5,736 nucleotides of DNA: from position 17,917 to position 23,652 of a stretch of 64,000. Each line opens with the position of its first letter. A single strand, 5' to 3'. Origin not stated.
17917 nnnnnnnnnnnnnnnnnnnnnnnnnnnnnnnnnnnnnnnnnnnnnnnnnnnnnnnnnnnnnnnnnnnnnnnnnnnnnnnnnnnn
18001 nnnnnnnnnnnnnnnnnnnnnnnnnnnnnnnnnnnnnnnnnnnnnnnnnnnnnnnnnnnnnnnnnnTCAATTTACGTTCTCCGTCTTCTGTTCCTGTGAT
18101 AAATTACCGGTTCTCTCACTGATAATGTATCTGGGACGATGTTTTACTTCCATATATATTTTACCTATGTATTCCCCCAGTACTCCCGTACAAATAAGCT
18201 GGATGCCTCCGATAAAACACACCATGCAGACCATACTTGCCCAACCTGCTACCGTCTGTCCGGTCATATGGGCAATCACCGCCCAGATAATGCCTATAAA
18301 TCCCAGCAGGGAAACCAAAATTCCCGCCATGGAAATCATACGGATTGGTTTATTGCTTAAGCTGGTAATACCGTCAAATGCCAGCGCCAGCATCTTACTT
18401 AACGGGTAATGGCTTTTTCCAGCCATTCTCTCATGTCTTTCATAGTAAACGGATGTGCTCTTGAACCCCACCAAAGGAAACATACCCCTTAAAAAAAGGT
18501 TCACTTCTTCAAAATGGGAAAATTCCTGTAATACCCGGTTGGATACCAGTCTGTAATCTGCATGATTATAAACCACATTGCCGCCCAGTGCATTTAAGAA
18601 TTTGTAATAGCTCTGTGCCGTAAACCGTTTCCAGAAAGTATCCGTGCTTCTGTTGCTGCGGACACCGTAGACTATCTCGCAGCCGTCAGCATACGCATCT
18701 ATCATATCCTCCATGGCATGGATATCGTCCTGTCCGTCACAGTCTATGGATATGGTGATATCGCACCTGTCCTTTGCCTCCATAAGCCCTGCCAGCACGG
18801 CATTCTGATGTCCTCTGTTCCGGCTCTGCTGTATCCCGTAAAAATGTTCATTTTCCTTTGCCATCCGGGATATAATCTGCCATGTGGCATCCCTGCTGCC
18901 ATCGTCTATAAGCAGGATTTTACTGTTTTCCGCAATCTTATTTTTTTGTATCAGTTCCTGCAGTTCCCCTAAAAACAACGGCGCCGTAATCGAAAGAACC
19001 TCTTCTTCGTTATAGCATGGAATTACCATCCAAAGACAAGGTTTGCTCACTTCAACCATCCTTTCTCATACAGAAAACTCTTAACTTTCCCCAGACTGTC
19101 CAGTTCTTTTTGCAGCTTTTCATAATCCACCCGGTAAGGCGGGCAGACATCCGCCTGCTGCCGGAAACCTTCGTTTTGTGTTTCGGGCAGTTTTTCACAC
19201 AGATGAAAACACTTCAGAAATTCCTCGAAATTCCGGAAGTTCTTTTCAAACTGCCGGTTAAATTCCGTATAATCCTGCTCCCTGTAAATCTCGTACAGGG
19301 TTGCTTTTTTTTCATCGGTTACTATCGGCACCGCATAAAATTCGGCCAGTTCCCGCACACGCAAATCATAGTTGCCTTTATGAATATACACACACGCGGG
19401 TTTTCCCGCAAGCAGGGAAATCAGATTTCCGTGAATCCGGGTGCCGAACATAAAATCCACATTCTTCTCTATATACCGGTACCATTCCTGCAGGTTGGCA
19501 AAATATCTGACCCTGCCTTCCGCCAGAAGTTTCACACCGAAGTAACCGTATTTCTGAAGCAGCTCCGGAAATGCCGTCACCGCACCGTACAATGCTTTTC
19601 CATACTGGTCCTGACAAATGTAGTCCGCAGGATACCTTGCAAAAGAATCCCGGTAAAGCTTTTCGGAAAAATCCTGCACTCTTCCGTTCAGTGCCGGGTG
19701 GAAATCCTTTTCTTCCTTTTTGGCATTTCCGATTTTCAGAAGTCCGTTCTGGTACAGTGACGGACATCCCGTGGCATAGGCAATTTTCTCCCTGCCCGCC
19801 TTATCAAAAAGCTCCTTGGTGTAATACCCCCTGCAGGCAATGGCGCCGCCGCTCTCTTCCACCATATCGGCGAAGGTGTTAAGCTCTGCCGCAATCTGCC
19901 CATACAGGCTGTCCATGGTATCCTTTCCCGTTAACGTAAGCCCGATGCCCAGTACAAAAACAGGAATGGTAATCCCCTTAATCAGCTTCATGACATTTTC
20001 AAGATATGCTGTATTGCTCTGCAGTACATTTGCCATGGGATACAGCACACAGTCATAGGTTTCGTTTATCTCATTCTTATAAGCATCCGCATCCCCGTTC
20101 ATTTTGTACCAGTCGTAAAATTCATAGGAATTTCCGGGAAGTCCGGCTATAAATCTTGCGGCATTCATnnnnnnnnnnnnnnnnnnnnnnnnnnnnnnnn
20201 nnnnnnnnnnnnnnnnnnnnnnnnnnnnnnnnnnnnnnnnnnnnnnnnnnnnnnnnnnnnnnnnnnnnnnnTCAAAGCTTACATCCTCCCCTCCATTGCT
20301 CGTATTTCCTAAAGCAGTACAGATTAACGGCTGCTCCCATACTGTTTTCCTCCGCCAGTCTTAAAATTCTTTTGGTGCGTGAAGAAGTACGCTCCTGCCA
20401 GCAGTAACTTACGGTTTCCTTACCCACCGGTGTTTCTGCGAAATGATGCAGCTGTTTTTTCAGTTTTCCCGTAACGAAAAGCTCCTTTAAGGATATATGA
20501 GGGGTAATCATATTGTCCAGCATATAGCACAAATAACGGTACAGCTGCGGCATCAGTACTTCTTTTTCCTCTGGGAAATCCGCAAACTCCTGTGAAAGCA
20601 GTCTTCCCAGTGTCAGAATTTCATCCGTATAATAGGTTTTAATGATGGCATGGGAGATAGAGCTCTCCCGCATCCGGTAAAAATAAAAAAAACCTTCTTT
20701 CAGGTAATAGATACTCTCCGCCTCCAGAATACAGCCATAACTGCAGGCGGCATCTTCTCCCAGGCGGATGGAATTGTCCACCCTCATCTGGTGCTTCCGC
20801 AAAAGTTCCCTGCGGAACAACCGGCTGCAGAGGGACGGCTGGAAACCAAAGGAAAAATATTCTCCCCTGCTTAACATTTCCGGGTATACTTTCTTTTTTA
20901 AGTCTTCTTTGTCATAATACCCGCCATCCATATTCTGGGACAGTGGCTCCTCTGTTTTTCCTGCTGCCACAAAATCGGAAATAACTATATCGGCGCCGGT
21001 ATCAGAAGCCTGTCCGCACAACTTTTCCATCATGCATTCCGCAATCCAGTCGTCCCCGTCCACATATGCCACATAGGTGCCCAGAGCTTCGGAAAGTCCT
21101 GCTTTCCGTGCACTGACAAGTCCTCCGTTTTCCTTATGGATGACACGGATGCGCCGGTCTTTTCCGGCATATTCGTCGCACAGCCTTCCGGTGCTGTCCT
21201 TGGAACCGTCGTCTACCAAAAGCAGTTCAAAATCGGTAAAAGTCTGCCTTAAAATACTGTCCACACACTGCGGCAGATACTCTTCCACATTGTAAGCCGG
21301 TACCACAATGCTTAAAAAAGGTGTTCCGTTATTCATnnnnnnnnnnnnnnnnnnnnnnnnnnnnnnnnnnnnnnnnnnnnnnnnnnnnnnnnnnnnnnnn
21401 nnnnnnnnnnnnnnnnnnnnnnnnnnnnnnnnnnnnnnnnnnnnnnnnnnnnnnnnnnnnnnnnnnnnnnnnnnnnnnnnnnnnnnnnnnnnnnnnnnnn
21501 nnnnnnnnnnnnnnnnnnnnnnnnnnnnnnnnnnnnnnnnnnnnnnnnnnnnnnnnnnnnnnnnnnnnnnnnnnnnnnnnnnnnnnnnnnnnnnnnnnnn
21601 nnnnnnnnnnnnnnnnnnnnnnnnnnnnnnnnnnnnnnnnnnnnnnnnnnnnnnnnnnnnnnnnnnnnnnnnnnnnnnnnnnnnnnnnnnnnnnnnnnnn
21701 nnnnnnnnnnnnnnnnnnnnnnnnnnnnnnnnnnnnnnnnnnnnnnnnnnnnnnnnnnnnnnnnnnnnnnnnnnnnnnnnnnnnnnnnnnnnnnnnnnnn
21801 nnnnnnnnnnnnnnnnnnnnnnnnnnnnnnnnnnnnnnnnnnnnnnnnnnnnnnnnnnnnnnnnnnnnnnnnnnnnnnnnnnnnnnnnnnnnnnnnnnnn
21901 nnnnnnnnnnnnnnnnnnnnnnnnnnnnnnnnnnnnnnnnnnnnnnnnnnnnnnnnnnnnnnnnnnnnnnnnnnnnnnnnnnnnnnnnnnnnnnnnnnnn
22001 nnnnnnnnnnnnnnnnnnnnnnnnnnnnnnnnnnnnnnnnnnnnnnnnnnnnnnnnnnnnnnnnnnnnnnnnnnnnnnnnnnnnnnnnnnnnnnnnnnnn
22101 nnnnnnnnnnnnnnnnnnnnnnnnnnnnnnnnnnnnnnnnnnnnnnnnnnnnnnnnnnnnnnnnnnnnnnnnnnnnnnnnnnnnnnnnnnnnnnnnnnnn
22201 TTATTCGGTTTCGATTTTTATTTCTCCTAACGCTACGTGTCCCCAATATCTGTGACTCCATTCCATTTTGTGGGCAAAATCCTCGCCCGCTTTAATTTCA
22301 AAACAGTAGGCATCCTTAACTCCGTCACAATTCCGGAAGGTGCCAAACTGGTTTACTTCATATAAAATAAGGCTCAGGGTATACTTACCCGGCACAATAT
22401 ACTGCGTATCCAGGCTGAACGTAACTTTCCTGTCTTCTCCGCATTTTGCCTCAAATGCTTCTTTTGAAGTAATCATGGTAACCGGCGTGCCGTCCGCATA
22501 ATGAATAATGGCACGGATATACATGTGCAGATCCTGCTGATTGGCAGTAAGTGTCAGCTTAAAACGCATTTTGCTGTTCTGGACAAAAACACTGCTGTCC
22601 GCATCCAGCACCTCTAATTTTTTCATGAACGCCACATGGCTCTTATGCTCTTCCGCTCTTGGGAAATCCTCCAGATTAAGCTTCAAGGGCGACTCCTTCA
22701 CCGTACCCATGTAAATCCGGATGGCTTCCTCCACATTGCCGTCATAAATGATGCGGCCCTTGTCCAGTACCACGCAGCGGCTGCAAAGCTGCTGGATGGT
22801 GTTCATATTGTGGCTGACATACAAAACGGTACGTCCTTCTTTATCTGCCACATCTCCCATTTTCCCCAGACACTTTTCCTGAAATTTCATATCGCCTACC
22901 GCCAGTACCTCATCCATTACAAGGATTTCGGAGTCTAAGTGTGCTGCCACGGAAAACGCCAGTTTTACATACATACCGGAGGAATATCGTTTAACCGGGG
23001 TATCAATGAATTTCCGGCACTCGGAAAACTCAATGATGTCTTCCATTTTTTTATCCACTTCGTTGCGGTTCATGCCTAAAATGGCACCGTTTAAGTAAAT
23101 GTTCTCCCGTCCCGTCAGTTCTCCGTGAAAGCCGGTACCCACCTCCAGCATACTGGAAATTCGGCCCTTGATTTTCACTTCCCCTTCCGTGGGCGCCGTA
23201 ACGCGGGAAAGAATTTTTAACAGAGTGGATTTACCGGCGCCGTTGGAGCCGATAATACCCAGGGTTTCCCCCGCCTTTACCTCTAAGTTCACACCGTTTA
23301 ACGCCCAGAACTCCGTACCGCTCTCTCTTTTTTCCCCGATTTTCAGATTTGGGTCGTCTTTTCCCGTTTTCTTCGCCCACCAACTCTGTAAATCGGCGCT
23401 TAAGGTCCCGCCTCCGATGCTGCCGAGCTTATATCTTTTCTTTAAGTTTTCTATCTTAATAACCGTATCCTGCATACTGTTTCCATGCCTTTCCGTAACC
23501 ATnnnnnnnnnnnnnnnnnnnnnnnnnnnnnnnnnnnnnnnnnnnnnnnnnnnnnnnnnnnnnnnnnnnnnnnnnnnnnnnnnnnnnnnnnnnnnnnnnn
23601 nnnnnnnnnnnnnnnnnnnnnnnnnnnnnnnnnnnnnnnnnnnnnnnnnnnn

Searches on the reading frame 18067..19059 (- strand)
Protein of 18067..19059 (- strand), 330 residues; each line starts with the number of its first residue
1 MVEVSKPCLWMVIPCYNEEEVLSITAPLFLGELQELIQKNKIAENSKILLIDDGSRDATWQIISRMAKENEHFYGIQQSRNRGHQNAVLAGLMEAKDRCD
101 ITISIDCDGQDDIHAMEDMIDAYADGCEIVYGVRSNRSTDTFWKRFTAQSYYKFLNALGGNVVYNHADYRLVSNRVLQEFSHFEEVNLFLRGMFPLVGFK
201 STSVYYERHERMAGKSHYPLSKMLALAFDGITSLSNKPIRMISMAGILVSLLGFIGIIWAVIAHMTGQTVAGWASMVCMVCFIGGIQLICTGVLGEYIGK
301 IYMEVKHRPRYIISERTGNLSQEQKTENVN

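Call 9: search_protein_families(library=pfam, proteins=[window:18067-19059:-])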
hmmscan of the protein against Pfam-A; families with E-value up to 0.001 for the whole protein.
window:18067-19059:- (330 aa): 1 family
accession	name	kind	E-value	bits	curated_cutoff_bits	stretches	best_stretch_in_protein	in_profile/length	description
PF00535.33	Glycos_transf_2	-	6.7e-20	72.1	23.3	1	12-179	3-166/168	Glycosyl transferase family 2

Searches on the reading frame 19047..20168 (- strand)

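Call 9: search_protein_families(library=pfam, proteins=[window:19047-20168:-])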
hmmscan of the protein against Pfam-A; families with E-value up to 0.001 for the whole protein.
window:19047-20168:- (373 aa): 1 family
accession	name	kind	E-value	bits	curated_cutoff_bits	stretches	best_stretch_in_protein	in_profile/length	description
PF04230.19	PS_pyruv_trans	-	6.4e-12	46.4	25.3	1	57-261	84-276/280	Polysaccharide pyruvyl transferase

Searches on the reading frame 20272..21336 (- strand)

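Call 8: search_protein_families(library=pfam, proteins=[window:20272-21336:-])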
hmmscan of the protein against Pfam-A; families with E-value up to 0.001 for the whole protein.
window:20272-21336:- (354 aa): 3 families
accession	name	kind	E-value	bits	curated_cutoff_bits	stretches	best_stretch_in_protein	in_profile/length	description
PF00535.33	Glycos_transf_2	-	6e-36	124.3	23.3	1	9-164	1-150/168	Glycosyl transferase family 2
PF13641.12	Glyco_tranf_2_3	-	1.6e-10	41.9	27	1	8-114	3-115/230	Glycosyltransferase like family 2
PF10111.15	Glyco_tranf_2_2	-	3.2e-07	30.6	27.3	1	9-107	1-103/276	Glycosyltransferase like family 2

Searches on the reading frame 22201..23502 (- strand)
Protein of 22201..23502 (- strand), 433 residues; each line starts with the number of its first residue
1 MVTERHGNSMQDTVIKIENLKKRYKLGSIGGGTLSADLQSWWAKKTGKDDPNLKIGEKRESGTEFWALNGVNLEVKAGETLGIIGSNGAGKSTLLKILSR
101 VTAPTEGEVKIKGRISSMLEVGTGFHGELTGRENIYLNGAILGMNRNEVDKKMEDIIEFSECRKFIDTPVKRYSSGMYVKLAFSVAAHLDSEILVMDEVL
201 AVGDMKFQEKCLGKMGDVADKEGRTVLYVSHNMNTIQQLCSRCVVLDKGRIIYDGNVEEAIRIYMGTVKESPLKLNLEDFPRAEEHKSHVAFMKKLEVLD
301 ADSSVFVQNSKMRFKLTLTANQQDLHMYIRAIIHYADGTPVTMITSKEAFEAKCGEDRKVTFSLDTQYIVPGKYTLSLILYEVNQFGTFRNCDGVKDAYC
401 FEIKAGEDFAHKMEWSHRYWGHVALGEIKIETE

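Call 8: search_protein_families(library=pfam, proteins=[window:22201-23502:-])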
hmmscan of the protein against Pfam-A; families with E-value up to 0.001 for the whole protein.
window:22201-23502:- (433 aa): 3 families
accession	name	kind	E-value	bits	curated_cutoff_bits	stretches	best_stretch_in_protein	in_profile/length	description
PF00005.33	ABC_tran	-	8.6e-21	75.4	25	1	68-199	1-135/137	ABC transporter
PF13304.12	AAA_21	-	0.00022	21.8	27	0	82-101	3-22/304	AAA domain, putative AbiEii toxin, Type IV TA system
PF13555.12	AAA_29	-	0.00065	19.8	27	0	70-104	14-48/61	P-loop containing region of AAA domain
